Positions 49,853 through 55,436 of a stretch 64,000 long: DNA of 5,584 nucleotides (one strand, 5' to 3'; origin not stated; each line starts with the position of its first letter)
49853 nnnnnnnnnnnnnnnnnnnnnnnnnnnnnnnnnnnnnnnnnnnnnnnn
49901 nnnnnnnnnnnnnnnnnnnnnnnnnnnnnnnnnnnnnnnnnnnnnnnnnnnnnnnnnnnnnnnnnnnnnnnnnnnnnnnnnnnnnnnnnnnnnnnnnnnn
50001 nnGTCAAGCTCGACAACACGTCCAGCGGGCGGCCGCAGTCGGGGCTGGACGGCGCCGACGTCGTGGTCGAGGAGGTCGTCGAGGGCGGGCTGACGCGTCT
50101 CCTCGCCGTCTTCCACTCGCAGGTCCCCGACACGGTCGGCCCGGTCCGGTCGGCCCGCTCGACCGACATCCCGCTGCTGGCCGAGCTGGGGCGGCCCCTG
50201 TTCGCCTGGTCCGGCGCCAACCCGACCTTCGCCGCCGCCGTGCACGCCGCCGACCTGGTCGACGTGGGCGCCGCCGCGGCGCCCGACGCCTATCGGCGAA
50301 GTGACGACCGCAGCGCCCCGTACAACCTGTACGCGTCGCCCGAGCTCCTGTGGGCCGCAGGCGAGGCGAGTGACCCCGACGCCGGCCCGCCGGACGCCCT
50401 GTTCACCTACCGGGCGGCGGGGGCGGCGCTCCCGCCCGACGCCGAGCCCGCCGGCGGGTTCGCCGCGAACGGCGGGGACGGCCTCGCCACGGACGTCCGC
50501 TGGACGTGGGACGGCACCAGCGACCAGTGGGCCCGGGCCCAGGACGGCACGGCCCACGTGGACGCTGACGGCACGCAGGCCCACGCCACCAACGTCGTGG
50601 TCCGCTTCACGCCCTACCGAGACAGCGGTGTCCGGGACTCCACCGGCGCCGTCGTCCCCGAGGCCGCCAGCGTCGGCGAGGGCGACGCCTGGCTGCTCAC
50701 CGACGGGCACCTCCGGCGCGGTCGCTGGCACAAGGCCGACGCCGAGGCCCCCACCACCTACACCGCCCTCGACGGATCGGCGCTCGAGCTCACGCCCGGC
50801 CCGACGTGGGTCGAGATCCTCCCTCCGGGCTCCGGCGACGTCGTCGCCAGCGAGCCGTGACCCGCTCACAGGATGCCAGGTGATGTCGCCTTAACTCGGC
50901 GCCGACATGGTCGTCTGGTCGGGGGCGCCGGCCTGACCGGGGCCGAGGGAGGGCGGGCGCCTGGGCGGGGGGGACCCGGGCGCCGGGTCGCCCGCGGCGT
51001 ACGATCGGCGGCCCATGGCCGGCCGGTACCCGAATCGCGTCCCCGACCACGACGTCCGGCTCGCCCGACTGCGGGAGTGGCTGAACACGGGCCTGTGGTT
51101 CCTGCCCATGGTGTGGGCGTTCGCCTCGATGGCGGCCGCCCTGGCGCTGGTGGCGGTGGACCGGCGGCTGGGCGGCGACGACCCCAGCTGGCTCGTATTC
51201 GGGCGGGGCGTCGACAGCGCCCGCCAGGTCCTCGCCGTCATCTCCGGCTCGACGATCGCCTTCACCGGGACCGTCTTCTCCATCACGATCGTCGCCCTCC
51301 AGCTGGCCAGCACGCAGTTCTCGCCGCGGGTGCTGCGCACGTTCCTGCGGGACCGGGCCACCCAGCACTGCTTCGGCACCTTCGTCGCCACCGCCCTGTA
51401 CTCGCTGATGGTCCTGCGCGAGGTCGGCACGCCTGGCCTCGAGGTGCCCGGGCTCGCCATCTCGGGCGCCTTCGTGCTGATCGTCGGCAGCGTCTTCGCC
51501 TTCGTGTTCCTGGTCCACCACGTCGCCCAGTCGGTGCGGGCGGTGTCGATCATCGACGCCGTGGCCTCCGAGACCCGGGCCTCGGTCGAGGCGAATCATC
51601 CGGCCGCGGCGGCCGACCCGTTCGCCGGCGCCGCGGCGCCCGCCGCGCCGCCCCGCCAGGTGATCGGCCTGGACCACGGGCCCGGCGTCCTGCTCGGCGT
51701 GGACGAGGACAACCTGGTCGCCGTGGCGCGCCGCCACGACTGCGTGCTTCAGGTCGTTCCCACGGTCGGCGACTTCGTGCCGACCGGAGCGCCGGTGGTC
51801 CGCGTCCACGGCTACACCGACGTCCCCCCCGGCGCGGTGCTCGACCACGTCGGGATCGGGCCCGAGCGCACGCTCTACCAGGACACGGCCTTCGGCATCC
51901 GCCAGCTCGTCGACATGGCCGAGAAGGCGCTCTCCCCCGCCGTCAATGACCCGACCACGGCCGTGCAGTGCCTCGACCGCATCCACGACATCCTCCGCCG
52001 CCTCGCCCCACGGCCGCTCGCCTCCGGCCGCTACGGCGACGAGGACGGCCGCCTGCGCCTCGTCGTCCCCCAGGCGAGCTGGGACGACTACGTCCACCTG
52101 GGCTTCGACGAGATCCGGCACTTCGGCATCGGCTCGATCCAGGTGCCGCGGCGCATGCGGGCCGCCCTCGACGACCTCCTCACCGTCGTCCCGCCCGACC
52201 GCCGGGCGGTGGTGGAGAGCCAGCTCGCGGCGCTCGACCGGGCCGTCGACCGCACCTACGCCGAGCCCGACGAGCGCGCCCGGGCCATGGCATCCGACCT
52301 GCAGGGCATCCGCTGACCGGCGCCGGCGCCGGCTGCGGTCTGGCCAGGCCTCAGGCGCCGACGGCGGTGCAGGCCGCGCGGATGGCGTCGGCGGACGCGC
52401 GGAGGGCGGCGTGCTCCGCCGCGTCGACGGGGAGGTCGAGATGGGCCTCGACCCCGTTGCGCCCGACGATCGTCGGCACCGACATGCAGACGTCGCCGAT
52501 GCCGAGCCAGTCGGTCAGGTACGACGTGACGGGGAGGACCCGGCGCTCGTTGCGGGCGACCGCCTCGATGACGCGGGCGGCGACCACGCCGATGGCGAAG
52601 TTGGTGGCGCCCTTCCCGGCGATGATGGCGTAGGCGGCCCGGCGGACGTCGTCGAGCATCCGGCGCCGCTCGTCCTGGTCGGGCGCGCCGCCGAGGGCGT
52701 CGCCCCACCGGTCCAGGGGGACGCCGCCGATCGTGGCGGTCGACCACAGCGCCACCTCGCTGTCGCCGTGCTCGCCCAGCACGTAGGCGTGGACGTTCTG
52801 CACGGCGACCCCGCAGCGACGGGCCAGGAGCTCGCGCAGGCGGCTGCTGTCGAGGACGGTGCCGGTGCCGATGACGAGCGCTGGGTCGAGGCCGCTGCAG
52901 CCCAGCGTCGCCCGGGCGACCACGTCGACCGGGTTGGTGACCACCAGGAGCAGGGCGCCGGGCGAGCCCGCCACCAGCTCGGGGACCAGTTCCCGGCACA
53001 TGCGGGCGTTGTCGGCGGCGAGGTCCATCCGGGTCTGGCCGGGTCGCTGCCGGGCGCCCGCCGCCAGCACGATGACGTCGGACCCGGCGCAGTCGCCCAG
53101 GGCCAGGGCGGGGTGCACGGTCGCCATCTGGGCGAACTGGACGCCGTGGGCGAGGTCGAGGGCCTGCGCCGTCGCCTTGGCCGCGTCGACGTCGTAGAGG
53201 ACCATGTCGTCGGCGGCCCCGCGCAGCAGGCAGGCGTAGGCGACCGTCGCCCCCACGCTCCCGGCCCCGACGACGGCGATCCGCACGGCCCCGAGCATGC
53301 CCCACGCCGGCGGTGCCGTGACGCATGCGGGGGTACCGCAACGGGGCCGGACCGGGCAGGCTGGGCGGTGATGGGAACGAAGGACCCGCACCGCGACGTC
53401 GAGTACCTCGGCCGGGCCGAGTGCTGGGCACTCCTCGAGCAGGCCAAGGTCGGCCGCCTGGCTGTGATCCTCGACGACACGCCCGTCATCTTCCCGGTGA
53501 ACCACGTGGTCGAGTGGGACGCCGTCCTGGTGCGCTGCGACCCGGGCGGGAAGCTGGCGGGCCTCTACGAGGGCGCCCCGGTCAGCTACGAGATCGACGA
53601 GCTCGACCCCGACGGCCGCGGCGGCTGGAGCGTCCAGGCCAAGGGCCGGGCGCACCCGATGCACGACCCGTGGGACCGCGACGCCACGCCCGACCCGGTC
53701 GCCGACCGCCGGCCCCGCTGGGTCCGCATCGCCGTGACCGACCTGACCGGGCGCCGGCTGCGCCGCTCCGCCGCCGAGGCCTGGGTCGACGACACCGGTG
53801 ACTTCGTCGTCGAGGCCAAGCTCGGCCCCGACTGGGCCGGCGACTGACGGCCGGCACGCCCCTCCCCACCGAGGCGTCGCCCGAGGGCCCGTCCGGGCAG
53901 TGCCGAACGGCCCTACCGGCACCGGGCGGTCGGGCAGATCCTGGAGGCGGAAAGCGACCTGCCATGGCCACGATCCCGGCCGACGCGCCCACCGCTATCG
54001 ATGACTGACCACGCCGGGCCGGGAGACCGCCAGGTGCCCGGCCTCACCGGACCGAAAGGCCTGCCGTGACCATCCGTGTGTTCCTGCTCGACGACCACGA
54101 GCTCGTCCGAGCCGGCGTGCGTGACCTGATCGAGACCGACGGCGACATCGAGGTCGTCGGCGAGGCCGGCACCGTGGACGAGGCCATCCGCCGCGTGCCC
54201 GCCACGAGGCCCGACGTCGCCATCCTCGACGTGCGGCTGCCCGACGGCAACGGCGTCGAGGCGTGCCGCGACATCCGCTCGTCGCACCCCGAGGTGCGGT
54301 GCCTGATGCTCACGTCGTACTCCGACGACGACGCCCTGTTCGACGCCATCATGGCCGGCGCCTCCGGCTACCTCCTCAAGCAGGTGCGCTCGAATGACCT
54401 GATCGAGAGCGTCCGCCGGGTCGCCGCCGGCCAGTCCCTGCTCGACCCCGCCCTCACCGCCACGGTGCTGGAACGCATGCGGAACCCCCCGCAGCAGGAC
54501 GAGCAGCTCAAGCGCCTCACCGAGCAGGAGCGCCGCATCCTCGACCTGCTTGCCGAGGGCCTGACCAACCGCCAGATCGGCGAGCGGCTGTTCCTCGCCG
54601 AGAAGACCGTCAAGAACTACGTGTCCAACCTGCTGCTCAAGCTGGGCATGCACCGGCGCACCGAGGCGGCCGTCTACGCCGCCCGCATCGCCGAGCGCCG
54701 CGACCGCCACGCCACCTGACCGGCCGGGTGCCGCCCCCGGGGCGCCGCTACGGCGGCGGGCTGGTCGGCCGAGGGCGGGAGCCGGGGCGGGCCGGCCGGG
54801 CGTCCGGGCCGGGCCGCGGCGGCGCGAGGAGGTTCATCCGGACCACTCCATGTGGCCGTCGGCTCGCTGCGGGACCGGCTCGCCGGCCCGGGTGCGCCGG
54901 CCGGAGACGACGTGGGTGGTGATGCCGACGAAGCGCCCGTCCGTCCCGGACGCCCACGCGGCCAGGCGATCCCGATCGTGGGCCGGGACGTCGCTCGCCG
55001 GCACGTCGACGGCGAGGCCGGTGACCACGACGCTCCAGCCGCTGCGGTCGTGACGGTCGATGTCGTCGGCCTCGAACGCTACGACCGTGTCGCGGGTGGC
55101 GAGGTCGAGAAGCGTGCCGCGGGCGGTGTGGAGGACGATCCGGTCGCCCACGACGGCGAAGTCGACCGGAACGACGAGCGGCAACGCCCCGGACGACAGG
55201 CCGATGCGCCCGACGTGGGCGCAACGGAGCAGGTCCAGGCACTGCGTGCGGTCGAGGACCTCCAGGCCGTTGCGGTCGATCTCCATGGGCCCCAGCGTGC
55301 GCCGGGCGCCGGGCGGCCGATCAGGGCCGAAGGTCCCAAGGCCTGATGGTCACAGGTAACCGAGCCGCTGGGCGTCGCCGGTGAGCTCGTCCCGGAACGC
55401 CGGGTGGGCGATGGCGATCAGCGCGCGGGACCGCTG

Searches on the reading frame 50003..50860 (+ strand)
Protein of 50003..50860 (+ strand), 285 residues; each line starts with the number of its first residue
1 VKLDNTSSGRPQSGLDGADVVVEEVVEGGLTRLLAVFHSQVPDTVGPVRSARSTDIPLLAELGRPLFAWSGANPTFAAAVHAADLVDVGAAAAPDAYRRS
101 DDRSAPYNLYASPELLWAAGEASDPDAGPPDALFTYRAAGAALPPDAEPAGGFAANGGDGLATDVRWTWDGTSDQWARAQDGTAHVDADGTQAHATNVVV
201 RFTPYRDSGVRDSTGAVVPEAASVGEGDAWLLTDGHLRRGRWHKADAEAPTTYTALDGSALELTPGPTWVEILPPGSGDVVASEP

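Call 50: search_protein_families(library=pfam, proteins=[window:50003-50860:+], max_evalue=0.01)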
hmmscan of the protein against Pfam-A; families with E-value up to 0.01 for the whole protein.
window:50003-50860:+ (285 aa): 2 families
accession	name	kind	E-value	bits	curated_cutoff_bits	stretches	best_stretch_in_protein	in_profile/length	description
PF11258.13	DUF3048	-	2e-31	109.6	25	1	1-122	19-144/148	Protein of unknown function (DUF3048) N-terminal domain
PF17479.7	DUF3048_C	-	2.5e-24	86.3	25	1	164-270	10-114/114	Protein of unknown function (DUF3048) C-terminal domain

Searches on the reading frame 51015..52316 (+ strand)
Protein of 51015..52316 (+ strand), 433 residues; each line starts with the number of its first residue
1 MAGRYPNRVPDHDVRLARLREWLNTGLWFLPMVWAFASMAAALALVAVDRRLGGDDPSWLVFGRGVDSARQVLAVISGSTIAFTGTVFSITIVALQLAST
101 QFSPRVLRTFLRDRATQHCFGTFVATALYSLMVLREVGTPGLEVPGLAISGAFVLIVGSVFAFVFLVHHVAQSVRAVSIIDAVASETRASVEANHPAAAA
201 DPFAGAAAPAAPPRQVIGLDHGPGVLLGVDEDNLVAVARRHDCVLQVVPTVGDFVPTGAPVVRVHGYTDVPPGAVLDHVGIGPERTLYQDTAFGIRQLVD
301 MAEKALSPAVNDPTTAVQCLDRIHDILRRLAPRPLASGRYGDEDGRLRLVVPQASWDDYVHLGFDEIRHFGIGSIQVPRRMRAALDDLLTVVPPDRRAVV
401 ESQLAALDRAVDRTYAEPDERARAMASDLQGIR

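Call 50: search_protein_families(library=pfam, proteins=[window:51015-52316:+], max_evalue=0.01)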
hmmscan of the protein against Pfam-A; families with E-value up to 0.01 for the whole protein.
window:51015-52316:+ (433 aa): 1 family
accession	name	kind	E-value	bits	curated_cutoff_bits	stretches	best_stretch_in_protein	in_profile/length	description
PF10011.15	DUF2254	-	4e-113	378.4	28.8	1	26-386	3-367/368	Predicted membrane protein (DUF2254)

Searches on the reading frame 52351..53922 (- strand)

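Call 13: search_protein_families(library=pfam, proteins=[window:52351-53922:-], max_evalue=0.001)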
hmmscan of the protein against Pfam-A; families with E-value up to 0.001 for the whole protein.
window:52351-53922:- (523 aa): 2 families
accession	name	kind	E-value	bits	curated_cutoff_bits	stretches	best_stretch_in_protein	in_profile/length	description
PF00056.29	Ldh_1_N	-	2.5e-33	115.5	27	1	213-352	1-141/141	lactate/malate dehydrogenase, NAD binding domain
PF02866.23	Ldh_1_C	-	1.9e-32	113.1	22.6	1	355-517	1-166/174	lactate/malate dehydrogenase, alpha/beta C-terminal domain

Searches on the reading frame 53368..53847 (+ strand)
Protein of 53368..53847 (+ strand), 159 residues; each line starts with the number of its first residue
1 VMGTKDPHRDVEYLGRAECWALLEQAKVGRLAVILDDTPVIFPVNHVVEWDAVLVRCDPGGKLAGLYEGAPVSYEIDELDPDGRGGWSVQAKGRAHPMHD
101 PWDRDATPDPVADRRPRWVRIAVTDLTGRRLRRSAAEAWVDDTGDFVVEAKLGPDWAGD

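Call 50: search_protein_families(library=pfam, proteins=[window:53368-53847:+], max_evalue=0.01)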
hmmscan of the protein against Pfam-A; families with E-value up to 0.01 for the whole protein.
window:53368-53847:+ (159 aa): 1 family
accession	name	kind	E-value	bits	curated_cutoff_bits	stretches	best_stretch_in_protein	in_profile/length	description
PF12900.13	Pyridox_ox_2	-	1.1e-23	84.2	27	1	16-130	2-140/140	Pyridoxamine 5'-phosphate oxidase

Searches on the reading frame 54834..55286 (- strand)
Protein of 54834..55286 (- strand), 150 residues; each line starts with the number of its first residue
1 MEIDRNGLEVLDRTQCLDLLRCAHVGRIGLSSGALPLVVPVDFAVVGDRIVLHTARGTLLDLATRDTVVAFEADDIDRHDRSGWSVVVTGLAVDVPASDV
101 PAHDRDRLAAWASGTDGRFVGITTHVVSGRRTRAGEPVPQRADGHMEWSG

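Call 13: search_protein_families(library=pfam, proteins=[window:54834-55286:-], max_evalue=0.001)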
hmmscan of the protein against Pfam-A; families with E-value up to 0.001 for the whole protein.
window:54834-55286:- (150 aa): 1 family
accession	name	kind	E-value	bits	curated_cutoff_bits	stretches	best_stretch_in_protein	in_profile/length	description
PF12900.13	Pyridox_ox_2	-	1.2e-20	74.4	27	1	12-115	1-111/140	Pyridoxamine 5'-phosphate oxidase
